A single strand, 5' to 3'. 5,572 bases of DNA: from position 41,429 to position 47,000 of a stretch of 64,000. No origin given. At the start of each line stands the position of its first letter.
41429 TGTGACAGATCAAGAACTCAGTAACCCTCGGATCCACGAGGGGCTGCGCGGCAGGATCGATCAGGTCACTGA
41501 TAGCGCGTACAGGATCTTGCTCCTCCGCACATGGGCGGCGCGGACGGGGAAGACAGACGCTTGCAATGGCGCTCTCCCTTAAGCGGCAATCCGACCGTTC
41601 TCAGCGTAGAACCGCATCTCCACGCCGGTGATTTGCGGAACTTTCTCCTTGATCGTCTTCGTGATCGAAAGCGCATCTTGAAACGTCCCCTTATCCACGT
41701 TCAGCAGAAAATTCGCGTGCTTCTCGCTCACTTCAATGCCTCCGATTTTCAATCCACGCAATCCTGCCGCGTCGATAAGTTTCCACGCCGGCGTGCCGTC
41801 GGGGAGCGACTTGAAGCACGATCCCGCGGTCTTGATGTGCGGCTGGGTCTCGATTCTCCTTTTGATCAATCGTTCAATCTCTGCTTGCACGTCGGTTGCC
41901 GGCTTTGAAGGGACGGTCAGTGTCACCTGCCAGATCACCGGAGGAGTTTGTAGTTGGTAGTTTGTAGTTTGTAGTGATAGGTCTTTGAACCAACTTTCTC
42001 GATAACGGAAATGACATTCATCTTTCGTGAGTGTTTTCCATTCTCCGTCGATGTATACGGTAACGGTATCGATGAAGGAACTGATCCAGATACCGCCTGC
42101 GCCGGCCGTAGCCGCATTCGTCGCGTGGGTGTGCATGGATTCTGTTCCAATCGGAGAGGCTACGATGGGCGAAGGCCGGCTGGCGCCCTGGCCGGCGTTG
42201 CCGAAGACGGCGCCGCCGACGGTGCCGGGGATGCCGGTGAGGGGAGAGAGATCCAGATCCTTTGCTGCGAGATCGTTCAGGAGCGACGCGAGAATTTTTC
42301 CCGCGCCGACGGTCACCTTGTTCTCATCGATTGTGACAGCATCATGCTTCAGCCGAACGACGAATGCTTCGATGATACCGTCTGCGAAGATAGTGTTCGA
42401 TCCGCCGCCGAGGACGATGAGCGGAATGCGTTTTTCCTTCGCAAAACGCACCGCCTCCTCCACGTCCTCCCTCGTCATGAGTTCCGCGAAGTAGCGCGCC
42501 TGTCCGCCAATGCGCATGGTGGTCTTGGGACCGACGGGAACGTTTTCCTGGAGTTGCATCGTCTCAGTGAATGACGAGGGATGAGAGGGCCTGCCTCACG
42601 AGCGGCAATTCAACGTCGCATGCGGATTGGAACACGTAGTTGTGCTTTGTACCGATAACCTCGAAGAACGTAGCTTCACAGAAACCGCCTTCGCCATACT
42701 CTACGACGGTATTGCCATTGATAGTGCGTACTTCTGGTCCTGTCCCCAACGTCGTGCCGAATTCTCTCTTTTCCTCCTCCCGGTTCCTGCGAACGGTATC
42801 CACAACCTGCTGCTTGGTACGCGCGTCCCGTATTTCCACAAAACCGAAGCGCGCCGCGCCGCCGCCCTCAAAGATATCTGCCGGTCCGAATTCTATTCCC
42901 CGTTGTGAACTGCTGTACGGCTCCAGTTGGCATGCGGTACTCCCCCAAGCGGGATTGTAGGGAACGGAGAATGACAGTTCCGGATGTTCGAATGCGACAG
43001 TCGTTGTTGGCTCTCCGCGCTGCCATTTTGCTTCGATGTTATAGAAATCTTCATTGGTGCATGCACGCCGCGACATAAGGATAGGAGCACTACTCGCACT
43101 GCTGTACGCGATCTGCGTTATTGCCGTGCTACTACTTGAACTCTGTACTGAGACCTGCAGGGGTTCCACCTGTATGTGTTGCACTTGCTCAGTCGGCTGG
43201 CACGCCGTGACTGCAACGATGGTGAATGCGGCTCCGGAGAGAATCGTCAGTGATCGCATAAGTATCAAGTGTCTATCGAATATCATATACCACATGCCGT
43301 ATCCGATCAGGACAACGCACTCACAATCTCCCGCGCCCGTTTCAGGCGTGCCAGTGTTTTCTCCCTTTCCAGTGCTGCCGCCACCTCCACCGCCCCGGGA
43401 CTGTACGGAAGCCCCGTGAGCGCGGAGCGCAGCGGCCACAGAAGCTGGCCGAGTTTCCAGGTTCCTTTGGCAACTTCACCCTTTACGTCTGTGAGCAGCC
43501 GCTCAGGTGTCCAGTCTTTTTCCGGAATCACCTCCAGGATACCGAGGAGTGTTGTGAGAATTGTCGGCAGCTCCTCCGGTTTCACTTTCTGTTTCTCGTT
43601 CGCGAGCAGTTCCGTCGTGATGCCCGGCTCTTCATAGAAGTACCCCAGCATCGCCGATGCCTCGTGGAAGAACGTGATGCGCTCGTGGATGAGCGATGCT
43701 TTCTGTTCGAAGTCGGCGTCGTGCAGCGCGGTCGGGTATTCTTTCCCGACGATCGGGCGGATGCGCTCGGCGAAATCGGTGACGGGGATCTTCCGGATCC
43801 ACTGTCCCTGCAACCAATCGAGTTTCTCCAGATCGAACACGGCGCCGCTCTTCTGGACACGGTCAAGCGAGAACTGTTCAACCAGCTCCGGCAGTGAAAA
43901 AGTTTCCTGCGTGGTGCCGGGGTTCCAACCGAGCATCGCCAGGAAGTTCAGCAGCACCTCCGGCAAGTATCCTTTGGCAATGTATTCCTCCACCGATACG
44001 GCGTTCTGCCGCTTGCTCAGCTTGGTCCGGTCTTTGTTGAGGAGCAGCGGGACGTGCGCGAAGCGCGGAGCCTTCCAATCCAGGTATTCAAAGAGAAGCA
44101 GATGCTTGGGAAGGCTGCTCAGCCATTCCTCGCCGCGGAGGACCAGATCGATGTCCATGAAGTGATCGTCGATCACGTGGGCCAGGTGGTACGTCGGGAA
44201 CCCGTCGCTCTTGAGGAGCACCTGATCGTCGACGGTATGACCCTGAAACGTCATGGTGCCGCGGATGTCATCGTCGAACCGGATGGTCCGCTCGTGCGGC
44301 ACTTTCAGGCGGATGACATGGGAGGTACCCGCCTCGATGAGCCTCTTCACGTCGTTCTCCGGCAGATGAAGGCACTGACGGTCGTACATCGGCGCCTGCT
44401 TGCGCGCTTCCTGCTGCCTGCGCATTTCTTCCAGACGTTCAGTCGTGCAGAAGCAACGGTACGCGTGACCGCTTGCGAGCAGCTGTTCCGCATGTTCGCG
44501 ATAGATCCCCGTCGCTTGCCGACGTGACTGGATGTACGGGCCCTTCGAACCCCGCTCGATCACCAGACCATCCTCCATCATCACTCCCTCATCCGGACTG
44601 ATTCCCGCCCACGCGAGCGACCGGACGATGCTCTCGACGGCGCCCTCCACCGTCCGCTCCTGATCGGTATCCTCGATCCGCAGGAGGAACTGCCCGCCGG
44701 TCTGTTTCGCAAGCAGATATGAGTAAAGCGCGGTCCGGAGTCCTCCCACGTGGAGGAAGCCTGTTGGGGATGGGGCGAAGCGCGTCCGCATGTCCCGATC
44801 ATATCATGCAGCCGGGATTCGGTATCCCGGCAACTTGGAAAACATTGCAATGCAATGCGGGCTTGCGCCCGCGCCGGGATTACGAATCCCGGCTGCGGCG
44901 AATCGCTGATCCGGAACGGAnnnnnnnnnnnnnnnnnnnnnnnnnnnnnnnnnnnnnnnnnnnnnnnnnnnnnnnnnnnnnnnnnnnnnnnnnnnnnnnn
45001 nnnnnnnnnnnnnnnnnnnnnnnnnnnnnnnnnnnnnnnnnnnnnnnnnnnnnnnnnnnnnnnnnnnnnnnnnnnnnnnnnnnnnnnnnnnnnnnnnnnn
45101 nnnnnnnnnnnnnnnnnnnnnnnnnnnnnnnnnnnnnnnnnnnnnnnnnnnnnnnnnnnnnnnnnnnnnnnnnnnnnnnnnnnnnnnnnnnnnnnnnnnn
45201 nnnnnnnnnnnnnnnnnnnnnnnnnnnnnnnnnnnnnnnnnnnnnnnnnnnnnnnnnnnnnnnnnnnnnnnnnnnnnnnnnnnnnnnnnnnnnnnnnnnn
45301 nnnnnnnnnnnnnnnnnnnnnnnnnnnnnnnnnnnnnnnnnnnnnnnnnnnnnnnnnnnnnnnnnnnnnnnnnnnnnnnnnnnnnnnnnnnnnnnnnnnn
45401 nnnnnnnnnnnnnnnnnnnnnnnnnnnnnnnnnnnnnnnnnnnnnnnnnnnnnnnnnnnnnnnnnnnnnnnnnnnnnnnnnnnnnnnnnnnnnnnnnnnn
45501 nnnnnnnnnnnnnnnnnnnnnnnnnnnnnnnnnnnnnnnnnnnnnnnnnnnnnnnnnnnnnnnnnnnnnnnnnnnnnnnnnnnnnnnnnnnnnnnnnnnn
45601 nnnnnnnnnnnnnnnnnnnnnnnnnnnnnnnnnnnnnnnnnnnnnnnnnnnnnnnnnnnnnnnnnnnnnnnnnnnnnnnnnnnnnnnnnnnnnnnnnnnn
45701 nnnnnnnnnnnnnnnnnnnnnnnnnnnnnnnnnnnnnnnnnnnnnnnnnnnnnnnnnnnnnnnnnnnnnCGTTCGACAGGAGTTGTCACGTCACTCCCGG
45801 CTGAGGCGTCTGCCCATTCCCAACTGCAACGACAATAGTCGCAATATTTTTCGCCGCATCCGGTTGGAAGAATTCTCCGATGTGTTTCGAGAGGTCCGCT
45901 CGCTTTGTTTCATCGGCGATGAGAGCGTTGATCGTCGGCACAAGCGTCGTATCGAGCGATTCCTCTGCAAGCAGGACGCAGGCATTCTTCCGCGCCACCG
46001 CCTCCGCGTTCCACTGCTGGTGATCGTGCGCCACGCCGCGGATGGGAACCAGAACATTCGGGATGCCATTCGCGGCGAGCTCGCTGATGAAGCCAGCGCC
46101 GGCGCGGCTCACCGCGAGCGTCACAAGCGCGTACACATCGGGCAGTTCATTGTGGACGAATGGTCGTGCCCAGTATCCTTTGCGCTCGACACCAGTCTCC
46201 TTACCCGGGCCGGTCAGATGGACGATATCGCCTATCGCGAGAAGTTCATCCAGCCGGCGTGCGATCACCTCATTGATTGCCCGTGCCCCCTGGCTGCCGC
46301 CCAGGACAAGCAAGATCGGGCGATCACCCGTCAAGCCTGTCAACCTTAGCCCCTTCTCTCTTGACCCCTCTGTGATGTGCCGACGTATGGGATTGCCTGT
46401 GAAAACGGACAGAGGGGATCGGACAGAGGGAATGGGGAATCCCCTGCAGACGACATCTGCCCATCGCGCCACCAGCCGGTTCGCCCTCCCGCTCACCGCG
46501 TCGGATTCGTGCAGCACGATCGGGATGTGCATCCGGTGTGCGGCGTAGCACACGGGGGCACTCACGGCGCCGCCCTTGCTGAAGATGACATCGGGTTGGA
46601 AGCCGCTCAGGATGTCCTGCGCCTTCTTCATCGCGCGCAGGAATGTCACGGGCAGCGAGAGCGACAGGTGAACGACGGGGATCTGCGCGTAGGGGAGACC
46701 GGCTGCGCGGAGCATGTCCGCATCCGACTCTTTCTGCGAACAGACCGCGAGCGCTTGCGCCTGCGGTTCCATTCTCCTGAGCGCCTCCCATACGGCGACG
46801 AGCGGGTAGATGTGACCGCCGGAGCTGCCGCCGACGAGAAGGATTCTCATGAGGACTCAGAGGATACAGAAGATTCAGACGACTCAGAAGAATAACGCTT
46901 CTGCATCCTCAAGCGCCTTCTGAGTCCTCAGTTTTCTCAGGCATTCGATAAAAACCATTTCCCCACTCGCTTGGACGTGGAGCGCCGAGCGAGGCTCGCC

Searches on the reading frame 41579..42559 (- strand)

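Call 76: search_protein_families(library=pfam, proteins=[window:41579-42559:-], max_evalue=0.001)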
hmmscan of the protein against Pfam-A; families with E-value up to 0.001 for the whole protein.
window:41579-42559:- (326 aa): 3 families
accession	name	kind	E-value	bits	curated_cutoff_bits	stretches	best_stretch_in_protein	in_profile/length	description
PF02873.21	MurB_C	-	1.1e-23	83.7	27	1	224-315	2-92/99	UDP-N-acetylenolpyruvoylglucosamine reductase, C-terminal domain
PF01565.28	FAD_binding_4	-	9.3e-19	67.9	26.4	1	24-127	4-113/139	FAD binding domain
PF04055.27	Radical_SAM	-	4.5e-05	24.1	29.5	0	21-72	21-73/166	Radical SAM superfamily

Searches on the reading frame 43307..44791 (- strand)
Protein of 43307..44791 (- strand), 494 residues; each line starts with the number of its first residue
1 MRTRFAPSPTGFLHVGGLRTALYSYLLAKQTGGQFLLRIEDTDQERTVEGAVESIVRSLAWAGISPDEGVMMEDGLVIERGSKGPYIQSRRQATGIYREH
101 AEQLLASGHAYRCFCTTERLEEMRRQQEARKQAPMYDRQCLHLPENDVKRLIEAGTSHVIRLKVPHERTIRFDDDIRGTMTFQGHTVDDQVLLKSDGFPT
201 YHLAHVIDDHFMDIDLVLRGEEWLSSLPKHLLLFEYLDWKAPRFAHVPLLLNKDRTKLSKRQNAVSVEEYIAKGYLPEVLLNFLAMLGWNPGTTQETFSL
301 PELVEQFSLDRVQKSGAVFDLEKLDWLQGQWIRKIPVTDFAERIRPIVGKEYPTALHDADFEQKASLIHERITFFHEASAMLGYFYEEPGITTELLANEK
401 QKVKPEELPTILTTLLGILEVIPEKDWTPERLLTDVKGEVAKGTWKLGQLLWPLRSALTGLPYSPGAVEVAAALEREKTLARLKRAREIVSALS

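Call 76: search_protein_families(library=pfam, proteins=[window:43307-44791:-], max_evalue=0.001)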
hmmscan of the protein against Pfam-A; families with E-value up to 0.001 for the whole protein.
window:43307-44791:- (494 aa): 2 families
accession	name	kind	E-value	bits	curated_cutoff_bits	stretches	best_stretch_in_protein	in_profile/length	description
PF00749.27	tRNA-synt_1c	-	3.4e-101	338.7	23.4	1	2-326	3-314/314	tRNA synthetases class I (E and Q), catalytic domain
PF19269.4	Anticodon_2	-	6.7e-26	91.8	23.6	1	340-486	2-140/141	Anticodon binding domain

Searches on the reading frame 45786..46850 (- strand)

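Call 76: search_protein_families(library=pfam, proteins=[window:45786-46850:-], max_evalue=0.001)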
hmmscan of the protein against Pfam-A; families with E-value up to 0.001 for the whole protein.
window:45786-46850:- (354 aa): 3 families
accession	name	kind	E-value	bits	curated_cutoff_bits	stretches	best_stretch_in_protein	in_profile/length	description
PF04101.22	Glyco_tran_28_C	-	9.1e-25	88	22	1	180-335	2-165/166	Glycosyltransferase family 28 C-terminal domain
PF03033.26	Glyco_transf_28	-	9.3e-24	84.5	26.2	1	3-134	1-137/139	Glycosyltransferase family 28 N-terminal domain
PF13579.12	Glyco_trans_4_4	-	4e-06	27.7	29.7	1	20-131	10-117/158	Glycosyl transferase 4-like domain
